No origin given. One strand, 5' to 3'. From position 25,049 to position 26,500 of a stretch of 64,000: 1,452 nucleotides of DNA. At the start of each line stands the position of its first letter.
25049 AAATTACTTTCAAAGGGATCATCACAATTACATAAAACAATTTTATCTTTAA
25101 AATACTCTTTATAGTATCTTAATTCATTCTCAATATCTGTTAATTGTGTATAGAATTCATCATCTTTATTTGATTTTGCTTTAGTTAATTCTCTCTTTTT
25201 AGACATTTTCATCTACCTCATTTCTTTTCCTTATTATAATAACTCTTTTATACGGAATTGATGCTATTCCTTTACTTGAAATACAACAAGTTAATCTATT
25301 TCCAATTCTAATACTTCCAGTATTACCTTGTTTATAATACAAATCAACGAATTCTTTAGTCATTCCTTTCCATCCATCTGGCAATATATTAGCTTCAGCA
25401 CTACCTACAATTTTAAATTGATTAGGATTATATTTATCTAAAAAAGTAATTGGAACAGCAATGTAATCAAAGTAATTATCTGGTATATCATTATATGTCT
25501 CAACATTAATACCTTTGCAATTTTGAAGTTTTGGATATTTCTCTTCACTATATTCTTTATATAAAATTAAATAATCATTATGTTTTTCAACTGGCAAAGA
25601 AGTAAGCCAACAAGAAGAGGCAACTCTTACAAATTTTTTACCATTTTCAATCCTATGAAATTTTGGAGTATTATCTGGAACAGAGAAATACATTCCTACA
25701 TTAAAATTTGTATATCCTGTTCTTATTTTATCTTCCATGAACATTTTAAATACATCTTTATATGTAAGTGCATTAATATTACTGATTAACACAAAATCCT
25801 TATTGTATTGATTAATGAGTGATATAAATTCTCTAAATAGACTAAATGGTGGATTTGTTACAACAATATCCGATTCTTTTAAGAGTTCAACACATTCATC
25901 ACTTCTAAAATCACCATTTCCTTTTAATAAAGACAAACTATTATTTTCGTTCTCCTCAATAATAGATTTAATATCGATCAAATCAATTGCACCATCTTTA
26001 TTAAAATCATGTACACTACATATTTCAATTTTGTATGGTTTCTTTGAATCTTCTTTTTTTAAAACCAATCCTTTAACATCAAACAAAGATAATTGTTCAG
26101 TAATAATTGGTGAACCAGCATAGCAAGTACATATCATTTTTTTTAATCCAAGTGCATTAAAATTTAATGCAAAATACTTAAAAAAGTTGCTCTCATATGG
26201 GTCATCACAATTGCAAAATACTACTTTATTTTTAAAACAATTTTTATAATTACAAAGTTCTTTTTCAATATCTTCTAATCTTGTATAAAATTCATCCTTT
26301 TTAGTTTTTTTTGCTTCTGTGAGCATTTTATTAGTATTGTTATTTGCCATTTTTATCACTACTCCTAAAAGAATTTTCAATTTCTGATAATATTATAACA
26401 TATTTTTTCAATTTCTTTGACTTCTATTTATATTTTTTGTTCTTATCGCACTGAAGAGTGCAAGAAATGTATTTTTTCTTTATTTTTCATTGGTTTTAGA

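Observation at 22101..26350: Single translationally coupled operon: two EcoRI-family m6A methyltransferases + DUF262-HNH nuclease + HEPN (Abi_C) protein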

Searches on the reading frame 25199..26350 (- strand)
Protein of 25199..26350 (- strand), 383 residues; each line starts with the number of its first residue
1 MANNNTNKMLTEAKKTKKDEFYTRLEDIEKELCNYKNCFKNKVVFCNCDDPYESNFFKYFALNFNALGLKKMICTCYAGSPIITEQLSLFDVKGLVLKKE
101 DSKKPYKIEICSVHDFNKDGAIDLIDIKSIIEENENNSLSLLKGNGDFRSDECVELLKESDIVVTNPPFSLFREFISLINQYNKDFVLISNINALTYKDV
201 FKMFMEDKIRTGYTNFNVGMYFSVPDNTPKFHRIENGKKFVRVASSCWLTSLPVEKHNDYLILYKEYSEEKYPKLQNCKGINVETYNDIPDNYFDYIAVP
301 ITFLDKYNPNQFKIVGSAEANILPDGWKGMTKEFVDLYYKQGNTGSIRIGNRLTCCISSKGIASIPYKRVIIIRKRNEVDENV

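Call 3: search_protein_families(library=pfam, proteins=[window:25199-26350:-], max_evalue=0.01)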
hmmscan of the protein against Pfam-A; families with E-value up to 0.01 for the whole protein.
window:25199-26350:- (383 aa): 1 family
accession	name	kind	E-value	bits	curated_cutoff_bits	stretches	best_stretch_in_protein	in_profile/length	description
PF13651.11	EcoRI_methylase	-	5.1e-117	391.5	26.4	1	10-373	2-343/345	Adenine-specific methyltransferase EcoRI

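Call 4: search_protein_families(library=padloc, proteins=[window:25199-26350:-], max_evalue=0.01)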
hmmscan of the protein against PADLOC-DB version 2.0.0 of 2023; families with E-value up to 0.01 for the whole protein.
window:25199-26350:- (383 aa): 1 family
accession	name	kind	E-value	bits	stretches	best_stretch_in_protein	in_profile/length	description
PDLC03297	MTase_II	-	1.6e-96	321.6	1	1-322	1-297/332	Type II methyltransferase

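Call 5: search_protein_families(library=ncbifam, proteins=[window:25199-26350:-], max_evalue=0.01)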
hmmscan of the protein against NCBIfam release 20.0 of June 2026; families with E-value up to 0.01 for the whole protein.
window:25199-26350:- (383 aa): 0 families
